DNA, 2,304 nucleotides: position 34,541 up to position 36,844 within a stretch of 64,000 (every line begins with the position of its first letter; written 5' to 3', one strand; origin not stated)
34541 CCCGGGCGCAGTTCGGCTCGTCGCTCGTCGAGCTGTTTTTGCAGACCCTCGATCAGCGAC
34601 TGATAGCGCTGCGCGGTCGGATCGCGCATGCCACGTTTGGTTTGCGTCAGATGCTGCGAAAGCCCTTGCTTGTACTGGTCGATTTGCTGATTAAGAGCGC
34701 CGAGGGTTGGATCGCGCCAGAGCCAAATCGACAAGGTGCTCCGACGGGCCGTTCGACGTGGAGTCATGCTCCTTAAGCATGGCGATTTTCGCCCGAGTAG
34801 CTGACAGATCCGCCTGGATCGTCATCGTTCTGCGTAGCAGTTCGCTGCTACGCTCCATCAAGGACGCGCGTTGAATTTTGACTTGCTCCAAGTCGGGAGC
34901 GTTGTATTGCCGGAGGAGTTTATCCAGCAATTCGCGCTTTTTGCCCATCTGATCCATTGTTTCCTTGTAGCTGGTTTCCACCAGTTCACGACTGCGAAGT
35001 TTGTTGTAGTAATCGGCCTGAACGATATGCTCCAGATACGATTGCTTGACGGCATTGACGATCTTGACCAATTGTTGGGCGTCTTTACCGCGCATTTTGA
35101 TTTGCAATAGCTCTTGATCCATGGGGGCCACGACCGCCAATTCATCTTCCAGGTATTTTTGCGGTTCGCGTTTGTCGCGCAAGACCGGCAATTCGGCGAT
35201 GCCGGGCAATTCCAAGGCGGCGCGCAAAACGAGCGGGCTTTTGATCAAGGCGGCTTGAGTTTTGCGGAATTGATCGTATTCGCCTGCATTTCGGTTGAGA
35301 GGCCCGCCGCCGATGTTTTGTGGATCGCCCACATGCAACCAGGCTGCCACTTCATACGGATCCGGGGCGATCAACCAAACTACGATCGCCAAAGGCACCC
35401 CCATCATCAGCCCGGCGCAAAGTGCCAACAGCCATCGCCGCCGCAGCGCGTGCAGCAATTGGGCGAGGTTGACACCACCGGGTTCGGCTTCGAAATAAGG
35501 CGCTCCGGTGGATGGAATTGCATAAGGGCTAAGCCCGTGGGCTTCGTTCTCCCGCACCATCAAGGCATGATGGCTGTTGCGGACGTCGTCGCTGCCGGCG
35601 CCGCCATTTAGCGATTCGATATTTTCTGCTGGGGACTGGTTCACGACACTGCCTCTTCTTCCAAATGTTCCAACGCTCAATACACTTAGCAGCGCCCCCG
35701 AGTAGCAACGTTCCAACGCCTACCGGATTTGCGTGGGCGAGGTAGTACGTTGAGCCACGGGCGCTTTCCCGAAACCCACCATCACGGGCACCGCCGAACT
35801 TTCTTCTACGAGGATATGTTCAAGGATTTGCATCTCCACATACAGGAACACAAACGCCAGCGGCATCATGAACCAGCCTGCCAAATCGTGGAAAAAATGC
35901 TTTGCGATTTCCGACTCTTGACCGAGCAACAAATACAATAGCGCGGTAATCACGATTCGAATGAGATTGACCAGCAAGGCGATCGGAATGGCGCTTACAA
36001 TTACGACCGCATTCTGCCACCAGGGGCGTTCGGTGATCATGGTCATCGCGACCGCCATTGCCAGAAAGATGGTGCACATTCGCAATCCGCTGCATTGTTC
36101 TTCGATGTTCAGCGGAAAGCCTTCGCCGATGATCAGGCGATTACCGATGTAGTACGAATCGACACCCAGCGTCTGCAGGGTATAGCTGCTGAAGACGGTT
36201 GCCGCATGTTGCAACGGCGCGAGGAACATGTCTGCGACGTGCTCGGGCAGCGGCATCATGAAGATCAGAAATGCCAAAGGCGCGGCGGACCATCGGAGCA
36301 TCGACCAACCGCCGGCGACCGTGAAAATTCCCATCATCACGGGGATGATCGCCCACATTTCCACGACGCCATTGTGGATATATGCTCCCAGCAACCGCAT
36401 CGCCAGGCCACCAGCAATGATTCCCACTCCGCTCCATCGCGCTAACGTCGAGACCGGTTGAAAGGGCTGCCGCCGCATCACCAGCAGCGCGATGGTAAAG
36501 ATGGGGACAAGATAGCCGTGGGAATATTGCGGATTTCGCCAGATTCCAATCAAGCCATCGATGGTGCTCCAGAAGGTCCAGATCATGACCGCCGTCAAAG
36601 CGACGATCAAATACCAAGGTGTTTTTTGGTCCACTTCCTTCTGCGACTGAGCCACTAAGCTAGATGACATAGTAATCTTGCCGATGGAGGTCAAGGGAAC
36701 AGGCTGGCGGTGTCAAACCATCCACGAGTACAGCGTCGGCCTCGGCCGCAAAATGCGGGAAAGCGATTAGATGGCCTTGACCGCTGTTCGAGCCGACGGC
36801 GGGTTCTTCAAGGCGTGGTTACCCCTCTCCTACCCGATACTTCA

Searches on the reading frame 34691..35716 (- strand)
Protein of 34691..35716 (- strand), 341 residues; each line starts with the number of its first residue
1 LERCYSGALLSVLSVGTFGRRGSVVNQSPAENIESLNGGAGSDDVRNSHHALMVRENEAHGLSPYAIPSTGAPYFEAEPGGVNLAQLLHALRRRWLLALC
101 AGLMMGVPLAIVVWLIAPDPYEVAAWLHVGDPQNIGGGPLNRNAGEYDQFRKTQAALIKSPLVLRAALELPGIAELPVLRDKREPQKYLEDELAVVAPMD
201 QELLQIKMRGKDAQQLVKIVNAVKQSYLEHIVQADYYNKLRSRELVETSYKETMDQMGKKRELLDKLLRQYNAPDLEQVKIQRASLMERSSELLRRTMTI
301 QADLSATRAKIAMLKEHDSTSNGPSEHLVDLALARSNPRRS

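Call 40: search_protein_families(library=pfam, proteins=[window:34691-35716:-], max_evalue=0.001)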
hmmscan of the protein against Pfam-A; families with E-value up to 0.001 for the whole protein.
window:34691-35716:- (341 aa): 1 family
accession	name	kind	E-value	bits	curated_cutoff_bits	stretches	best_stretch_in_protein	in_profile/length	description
PF02706.20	Wzz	-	9e-06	26.4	25.5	1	82-167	3-87/91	Chain length determinant protein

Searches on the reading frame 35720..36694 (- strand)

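Call 40: search_protein_families(library=pfam, proteins=[window:35720-36694:-], max_evalue=0.001)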
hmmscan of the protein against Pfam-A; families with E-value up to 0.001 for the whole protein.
window:35720-36694:- (324 aa): 1 family
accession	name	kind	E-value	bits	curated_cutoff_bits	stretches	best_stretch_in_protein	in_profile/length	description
PF09721.15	Exosortase_EpsH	-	1.7e-51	175.5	25.7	1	35-289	2-252/254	Transmembrane exosortase (Exosortase_EpsH)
